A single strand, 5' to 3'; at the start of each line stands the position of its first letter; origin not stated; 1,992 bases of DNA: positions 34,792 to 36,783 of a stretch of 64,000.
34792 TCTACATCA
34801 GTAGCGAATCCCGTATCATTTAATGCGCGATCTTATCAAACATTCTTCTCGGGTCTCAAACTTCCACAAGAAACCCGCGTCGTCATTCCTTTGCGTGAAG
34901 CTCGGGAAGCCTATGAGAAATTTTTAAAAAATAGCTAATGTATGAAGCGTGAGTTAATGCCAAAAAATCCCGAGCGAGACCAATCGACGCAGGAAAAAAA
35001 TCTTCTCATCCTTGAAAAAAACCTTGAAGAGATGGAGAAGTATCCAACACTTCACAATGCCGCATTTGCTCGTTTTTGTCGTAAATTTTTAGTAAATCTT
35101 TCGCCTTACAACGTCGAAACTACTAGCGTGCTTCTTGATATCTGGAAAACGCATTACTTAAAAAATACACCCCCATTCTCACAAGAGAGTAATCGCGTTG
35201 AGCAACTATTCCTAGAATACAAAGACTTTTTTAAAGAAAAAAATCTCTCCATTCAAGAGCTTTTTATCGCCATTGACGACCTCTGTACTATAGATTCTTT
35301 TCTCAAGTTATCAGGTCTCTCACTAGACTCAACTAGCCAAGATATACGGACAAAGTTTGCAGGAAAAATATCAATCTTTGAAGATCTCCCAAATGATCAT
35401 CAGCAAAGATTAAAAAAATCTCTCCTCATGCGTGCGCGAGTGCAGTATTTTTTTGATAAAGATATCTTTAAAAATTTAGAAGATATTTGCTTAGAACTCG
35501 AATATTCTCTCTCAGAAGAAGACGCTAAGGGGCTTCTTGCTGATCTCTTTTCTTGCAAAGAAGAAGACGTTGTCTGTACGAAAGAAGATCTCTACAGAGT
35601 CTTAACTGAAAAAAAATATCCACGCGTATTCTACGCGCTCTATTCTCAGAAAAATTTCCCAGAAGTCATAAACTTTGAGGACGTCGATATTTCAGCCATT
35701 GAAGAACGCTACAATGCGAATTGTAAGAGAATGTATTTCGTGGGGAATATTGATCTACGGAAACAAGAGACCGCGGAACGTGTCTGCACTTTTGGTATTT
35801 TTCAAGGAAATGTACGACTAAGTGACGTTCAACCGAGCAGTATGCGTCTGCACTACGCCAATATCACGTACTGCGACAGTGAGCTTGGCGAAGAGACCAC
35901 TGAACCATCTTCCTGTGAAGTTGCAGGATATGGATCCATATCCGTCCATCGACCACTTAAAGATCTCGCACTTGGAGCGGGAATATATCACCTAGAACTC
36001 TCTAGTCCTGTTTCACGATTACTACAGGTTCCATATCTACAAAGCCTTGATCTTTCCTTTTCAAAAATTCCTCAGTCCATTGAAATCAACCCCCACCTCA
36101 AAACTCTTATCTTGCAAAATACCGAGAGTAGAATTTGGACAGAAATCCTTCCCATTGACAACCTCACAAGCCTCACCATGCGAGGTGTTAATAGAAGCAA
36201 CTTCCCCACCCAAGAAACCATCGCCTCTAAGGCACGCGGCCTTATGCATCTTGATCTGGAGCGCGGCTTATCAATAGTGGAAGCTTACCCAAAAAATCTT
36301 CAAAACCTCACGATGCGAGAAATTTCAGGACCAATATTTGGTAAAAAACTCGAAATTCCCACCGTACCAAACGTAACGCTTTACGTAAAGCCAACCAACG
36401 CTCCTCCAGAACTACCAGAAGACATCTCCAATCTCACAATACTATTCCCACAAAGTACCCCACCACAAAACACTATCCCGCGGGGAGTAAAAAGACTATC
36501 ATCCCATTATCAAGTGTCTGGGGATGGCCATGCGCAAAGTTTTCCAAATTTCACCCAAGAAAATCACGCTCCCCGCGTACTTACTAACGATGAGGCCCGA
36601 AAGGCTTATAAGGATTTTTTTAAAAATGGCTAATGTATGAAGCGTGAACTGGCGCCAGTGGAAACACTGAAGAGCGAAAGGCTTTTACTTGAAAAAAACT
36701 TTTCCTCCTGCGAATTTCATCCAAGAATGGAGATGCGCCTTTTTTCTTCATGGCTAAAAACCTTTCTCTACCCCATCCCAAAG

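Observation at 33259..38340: Tandem array of three divergent ~560-aa LRR-like paralogues with conserved junctions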

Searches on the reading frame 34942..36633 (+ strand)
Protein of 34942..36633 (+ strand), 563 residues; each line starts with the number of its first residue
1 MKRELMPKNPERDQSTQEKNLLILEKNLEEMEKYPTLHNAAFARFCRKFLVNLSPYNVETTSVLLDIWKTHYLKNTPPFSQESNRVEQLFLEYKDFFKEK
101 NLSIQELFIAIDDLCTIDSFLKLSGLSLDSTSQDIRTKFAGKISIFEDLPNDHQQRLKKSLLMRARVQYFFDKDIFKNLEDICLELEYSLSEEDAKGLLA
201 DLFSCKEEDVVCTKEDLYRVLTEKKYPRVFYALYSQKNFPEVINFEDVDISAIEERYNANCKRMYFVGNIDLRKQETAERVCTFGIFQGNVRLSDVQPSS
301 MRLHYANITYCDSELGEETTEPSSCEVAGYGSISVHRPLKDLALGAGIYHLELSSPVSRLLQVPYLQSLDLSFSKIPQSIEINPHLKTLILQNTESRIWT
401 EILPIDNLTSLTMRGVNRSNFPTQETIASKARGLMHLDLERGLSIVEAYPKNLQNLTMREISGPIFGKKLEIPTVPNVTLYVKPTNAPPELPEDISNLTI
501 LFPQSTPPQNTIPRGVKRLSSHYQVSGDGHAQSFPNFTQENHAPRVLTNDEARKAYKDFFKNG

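Call 7: search_protein_families(library=pfam, proteins=[window:34942-36633:+], max_evalue=1)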
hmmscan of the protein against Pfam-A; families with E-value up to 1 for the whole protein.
window:34942-36633:+ (563 aa): 1 family
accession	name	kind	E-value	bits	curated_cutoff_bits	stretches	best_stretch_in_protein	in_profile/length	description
PF23598.1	LRR_14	-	0.044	13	40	0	357-415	43-102/353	Leucine-rich repeat region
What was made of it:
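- On LRR superfamily (structural class): The best is LRR_14 in B: E 0.044, 13 bits against a cut-off of 40 (call 7).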

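Call 13: find_homologous_proteins(query=window:34942-36633:+, max_evalue=0.001)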
Query window:34942-36633:+ (563 aa): 1 proteins with E <= 0.001 among 8000 candidates.
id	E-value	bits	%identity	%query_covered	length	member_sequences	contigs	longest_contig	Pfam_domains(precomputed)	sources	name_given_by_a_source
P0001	0.0e+0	1274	100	100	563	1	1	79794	-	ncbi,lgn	-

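Call 15: find_encoding_contigs(protein=P0001, flank=10000, max_places=6)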
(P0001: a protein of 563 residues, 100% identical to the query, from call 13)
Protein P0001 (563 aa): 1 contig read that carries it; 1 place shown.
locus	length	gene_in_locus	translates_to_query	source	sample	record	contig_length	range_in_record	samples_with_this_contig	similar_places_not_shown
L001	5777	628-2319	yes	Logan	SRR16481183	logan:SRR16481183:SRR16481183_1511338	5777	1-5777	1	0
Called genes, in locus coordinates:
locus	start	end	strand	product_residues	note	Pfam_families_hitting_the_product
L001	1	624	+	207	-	?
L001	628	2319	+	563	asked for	-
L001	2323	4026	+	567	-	-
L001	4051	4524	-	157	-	-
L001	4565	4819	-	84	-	-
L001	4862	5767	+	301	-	PF03193:RsgA_GTPase (faint), PF00350:Dynamin_N (faint), PF01926:MMR_HSR1, PF02421:FeoB_N, PF04548:AIG1, PF00009:GTP_EFTU (weak), PF07650:KH_2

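Call 18: find_related_loci(query=A1, collection=genome_contigs, flank=10000)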
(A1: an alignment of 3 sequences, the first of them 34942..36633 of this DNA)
Query A1 (563 aa) in genome_contigs; peptide patterns used: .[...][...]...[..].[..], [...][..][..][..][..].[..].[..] (x = any residue, [..] = any of these).
599 stretches matched a pattern, but none encodes a relative of the query by tblastn (E <= 1e-3).

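Call 22: search_solved_structures(query=A1, max_evalue=10)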
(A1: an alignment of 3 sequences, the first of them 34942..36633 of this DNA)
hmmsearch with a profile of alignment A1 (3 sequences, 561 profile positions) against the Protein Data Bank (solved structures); distinct sequences matched with E-value up to 10: 2.
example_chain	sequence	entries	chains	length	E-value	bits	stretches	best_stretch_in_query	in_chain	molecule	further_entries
7zal_AAA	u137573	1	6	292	0.012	17.5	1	378-457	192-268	Crov539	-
1lq1_A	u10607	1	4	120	1.1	11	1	364-434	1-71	Stage 0 sporulation protein A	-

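Call 24: find_related_loci(query=A1, collection=metagenome_contigs, flank=10000)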
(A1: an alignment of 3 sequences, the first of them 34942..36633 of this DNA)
Query A1 (563 aa) in metagenome_contigs; peptide patterns used: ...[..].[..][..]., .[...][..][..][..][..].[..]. (x = any residue, [..] = any of these).
600 stretches matched a pattern, but none encodes a relative of the query by tblastn (E <= 1e-3).

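Call 26: predict_structure(alignment_id=A1)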
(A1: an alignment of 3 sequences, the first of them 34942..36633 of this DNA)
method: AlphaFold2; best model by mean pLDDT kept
length: 563 residues; sequences in the alignment: 3
mean_pLDDT: 60.5   pTM: 0.44
mean pLDDT of the five models: 60.5, 58.2, 57.4, 56.8, 56.1
residues with pLDDT >= 90: 0; 70-90: 165; 50-70: 267; < 50: 131
segments of 3 or more residues with pLDDT < 50: 7-10, 75-79, 92-101, 203-205, 224-263, 315-318, 418-420, 464-468, 505-548
pLDDT, mean of each block of 10 residues (from residue 1): 53 61 76 71 71 57 68 51 52 47 64 79 77 70 71 74 66 61 66 62 50 54 43 31 43 44 49 65 56 65 61 51 71 80 79 79 76 65 75 63 71 64 54 78 62 78 52 73 57 59 50 36 30 29 41 63 45
secondary structure, 60 per line:
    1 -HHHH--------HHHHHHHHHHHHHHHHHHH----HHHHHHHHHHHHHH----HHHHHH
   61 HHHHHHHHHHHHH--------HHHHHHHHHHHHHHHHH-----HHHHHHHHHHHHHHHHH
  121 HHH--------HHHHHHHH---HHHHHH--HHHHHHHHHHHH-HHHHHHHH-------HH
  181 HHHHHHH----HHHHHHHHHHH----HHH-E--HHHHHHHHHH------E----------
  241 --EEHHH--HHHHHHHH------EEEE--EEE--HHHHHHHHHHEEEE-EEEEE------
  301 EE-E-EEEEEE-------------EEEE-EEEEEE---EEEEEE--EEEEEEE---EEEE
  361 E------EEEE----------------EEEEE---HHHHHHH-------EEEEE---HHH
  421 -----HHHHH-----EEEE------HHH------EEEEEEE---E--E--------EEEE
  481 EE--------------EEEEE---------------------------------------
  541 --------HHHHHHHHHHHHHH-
elements in order: H2-5 H14-32 H37-50 H55-73 H82-98 H104-123 H132-139 H143-148 H151-162 H164-171 H179-187 H192-202 H214-223 H250-257 E264-267 E270-272 H275-284 E285-288 E290-294 E306-311 E325-328 E330-335 E339-344 E347-353 E357-361 E368-371 E388-392 H396-402 E410-414 H426-430 E436-439 E455-461 E477-482 E497-501 H549-562
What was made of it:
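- On LRR superfamily (structural class): The AF2 model shows short strands from residue 264 onward, but mean pLDDT is 60.5 (call 26).
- On IpaH-type NEL E3 ligases: The domain order is reversed (call 26).
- AF2 model of B: 13 helices up to about residue 223, one more short helix at 250-257, and short strands from residue 264 onward (call 26).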

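Call 30: fold_search(model_id=the predicted structure, library=pdb)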
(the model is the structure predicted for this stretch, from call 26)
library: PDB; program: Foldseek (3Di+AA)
matches with E <= 10: 176; with E <= 0.001: 0
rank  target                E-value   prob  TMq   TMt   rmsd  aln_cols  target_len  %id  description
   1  8xuq_A                8.1e-03  0.89  0.22  0.16  15.3       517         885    9  Cryo-EM structure of tomato NRC2 tetramer (released 2024-05-22)
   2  6nyr_A                9.8e-03  1.00  0.25  0.22   7.6       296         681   16  The crystal structure of CroV588 a novel circular LRR protein structure (released 2020-08-12)
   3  6nyr_B                2.7e-02  0.92  0.22  0.19  11.8       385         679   14  The crystal structure of CroV588 a novel circular LRR protein structure (released 2020-08-12)
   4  9qo4_M                3.2e-02  0.89  0.21  0.32   9.4       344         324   12  Dissociation-state-3 of 9-subunit CSN and SCF (SKP1-SKP2-CKS1) complex (released 2026-02-04)
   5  9fqr_Xm               8.0e-02  0.97  0.22  0.39   7.6       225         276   18  96-nm repeat of axonemal doublet microtubules from bovine sperm (released 2025-03-26)
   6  8zw9_A                3.0e-01  0.28  0.23  0.28  17.7       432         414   10  RPS4-TIR induced At EDS1-PAD4-ADR1 heterotrimer (released 2024-11-06)
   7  7xx2_A                3.1e-01  0.11  0.16  0.12  18.7       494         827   13  Cryo-EM structure of Sr35 resistosome induced by AvrSr35 R381A (released 2022-11-02)
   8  9xrl_AK               4.2e-01  0.20  0.19  0.13  15.6       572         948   12  Structure of mouse cytoplasmic lattice (CPL) repeating unit (released 2026-03-18)
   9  6f4g_D                4.4e-01  0.84  0.13  0.37   5.4       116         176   21  'Crystal structure of the Drosophila melanogaster SNF/U2A'/U2-SL4 complex (released 2018-06-20)
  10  4kt1_A                4.6e-01  0.33  0.16  0.19  10.2       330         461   12  Complex of R-spondin 1 with LGR4 extracellular domain (released 2013-06-19)
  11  6mky_A                4.9e-01  0.44  0.19  0.34  10.3       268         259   11  Human SDS22 (released 2018-12-12)
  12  9sfp_J                4.9e-01  0.16  0.18  0.12  15.9       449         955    9  Native cytoplasmic lattices from mouse oocytes (released 2026-03-18)
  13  6w66_B                5.6e-01  0.63  0.23  0.32   8.6       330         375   13  The structure of the F64A, S172A mutant Keap1-BTB domain in complex with SKP1-FBXL17 (released 2020-08-19)
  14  9lsh_C                5.9e-01  0.21  0.20  0.18  10.2       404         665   13  Cryo-EM structure of the wild-type diabody complex (CitS-diabody #1-TLR3) (released 2025-03-12)
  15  6o60_C                6.5e-01  0.57  0.14  0.20   9.7       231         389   12  Crystal structure of GGTase3-FBXL2-SKP1 complex (released 2019-06-26)
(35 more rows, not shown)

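Call 31: search_protein_representatives(alignment_id=A1)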
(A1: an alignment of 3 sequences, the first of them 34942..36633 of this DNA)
Query: 3 sequences, 561 profile positions. Proteins with E-value up to 0.001 (for the whole library): 8; up to 1e-10: 3; up to 1e-30: 3. The best 8 are listed.
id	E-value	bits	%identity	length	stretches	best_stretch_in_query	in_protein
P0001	4.6e-284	959.7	-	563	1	1-561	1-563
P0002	3.7e-259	877.5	-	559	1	1-561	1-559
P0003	3.4e-208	709.3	-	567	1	1-561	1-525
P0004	3.4e-06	42.4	-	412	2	347-532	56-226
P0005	4.5e-06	42.0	-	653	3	341-417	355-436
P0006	1.3e-05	40.5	-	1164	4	341-498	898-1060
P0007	3.0e-05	39.3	-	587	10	272-338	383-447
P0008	1.8e-04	36.7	-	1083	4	378-497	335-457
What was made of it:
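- The only non-self hits among 1.84e9 proteins are to the repeat region (E 3e-6 to 2e-4; call 31).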

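Call 32: search_protein_families(library=pfam, proteins=[P0004, P0005, P0006, P0007, P0008], max_evalue=0.01)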
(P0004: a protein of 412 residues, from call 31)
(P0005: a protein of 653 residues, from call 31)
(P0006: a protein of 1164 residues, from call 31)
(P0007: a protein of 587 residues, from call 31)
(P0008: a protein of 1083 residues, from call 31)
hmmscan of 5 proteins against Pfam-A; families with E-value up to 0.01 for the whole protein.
P0004 (412 aa): 1 family
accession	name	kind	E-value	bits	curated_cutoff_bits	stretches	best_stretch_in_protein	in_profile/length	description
PF05725.18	FNIP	-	2.3e-77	255.4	21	10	46-83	1-44/44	FNIP Repeat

P0005 (653 aa): 2 families
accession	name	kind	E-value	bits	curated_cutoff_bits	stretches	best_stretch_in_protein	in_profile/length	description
PF05725.18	FNIP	-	9e-118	384.7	21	12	480-523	1-44/44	FNIP Repeat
PF13306.12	LRR_5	-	2.1e-09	37.8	27.7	0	324-431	7-116/127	BspA type Leucine rich repeat region (6 copies)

P0006 (1164 aa): 8 families
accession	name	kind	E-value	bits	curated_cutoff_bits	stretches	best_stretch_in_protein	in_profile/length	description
PF12799.13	LRR_4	-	6.6e-35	118.8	27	3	1106-1145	3-43/44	Leucine Rich repeats (2 copies)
PF23952.1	LRR_EndoS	-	7.3e-25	87.9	27.9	1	994-1086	27-114/116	Endo-beta-N-acetylglucosaminidase EndoS LRR domain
PF20703.3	nSTAND1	-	7.7e-16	59.1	27.1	1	142-290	24-168/379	Novel STAND NTPase 1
PF05725.18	FNIP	-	2.6e-12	47.1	21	0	873-910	5-42/44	FNIP Repeat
PF13855.12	LRR_8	-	4.9e-11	42.7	27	1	1014-1067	3-60/61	Leucine rich repeat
PF14580.12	LRR_9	-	8.3e-06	25.9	30.5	1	1038-1140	23-127/175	Leucine-rich repeat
PF13191.12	AAA_16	-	0.00018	22.5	32.6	1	154-244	25-140/167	AAA ATPase domain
PF03193.22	RsgA_GTPase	-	0.0099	16.2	30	0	150-173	103-126/174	RsgA GTPase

P0007 (587 aa): 2 families
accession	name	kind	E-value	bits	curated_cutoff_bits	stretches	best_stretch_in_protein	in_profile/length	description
PF22966.1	INTS7_C_plants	-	3.8e-08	33.5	27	0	182-206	132-156/172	Integrator complex subunit 7, C-terminal domain in plants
PF19231.4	DUF5884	-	2.5e-06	28.2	27.5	0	471-519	47-96/155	Family of unknown function (DUF5884)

P0008 (1083 aa): 4 families
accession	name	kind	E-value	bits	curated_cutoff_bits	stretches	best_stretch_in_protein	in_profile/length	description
PF05725.18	FNIP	-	2.8e-129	421.5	21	15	553-595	1-43/44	FNIP Repeat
PF13306.12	LRR_5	-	5.7e-30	104.3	27.7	3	907-1009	11-115/127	BspA type Leucine rich repeat region (6 copies)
PF22234.2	Rv2466c-like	-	6.3e-06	26.9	27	0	370-402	88-120/180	Mycothiol-dependent nitroreductase Rv2466c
PF17242.7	DUF5315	-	6.4e-05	23.1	27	0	1037-1064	21-50/77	Disordered region of unknown function (DUF5315)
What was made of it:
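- Three of the five are FNIP (PF05725) proteins and one is an nSTAND1-LRR protein (call 32). One of the few remote hits is an nSTAND1 NTPase-LRR protein (call 32).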

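Call 35: search_protein_families(library=padloc, proteins=[window:34942-36633:+], max_evalue=1)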
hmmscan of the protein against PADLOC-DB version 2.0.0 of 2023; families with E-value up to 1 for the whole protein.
window:34942-36633:+ (563 aa): 0 families

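Call 36: search_protein_families(library=ncbifam, proteins=[window:34942-36633:+], max_evalue=1)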
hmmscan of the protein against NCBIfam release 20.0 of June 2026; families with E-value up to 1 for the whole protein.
window:34942-36633:+ (563 aa): 0 families

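Call 37: search_protein_families(library=phrogs, proteins=[window:34942-36633:+], max_evalue=1)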
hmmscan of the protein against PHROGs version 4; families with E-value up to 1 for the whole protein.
window:34942-36633:+ (563 aa): 0 families

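Call 53: find_related_loci(query=A1, collection=viral_contigs, flank=5000)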
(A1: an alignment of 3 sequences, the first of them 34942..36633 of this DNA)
Query A1 (563 aa) in viral_contigs; peptide patterns used: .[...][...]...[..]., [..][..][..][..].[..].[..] (x = any residue, [..] = any of these).
559 stretches matched a pattern, but none encodes a relative of the query by tblastn (E <= 1e-3).
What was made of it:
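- No relatives in genome, metagenome or viral contig collections (calls 13, 18, 24, 53).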

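Call 65: fold_search(model_id=the predicted structure, library=viral)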
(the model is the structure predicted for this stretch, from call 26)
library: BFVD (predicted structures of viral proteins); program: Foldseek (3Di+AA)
matches with E <= 10: 326; with E <= 0.001: 1
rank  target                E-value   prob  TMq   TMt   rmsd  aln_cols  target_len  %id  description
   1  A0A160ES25            2.6e-04  1.00  0.16  0.24  15.0       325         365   10  Putative F-box and FNIP repeat-containing protein [Powai lake megavirus]
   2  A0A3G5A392            1.6e-03  1.00  0.13  0.20  11.4       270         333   13  Leucine-rich repeat protein [Harvfovirus sp.]
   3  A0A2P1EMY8            1.8e-03  1.00  0.20  0.22  10.7       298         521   14  FNIP repeat-containing protein [Moumouvirus australiensis]
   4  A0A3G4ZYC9            1.9e-03  1.00  0.20  0.34   9.7       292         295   13  FNIP repeat-containing protein [Gaeavirus sp.]
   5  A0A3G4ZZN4            2.7e-03  0.96  0.18  0.29   9.7       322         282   14  Disease resistance R13L4/SHOC-2-like LRR domain-containing protein [Gaeavirus sp.]
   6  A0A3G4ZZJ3            3.8e-03  1.00  0.25  0.39   9.1       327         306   12  Uncharacterized protein [Gaeavirus sp.]
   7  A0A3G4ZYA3            3.9e-03  1.00  0.22  0.50   5.6       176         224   18  FNIP repeat-containing protein [Gaeavirus sp.]
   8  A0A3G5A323            4.6e-03  1.00  0.25  0.26  10.9       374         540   14  FNIP repeat-containing protein [Gaeavirus sp.]
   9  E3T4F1                4.8e-03  0.99  0.24  0.30   9.2       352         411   12  FNIP repeat-containing protein [Cafeteria roenbergensis virus (strain BV-PW1)]
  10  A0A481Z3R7            5.0e-03  1.00  0.22  0.39   6.9       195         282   16  FNIP repeat protein [Pithovirus LCPAC001]
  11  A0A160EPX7            5.6e-03  0.75  0.12  0.14  18.8       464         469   12  F-box and FNIP repeat-containing protein [Powai lake megavirus]
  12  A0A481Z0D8            6.7e-03  0.99  0.28  0.36  13.7       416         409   12  Leucine rich repeat protein [Mimivirus LCMiAC01]
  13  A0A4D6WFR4            6.7e-03  0.69  0.15  0.14  12.7       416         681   12  Crov588 [Cafeteria roenbergensis virus]
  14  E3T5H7                7.1e-03  0.99  0.22  0.21  12.1       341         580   12  FNIP repeat-containing protein [Cafeteria roenbergensis virus (strain BV-PW1)]
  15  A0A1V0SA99            8.6e-03  0.75  0.18  0.18  14.9       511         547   10  FNIP repeat protein [Catovirus CTV1]
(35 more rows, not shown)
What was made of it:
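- On LRR superfamily (structural class): Foldseek top hits are nearly all LRR proteins, with E>=2.6e-4 and TM<=0.3 (calls 30, 65).
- Closest known: FNIP / FGxxFN leucine-rich-repeat proteins. Same: Best fold matches (calls 30, 65).
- Closest known: F-box-LRR substrate adaptors. Same: Several appear among the Foldseek hits (calls 30, 65).
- Foldseek top hits are NRC2, CroV588 and SKP2 in PDB (call 30) and F-box/FNIP proteins of giant viruses in BFVD, best E 2.6e-4 (call 65).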
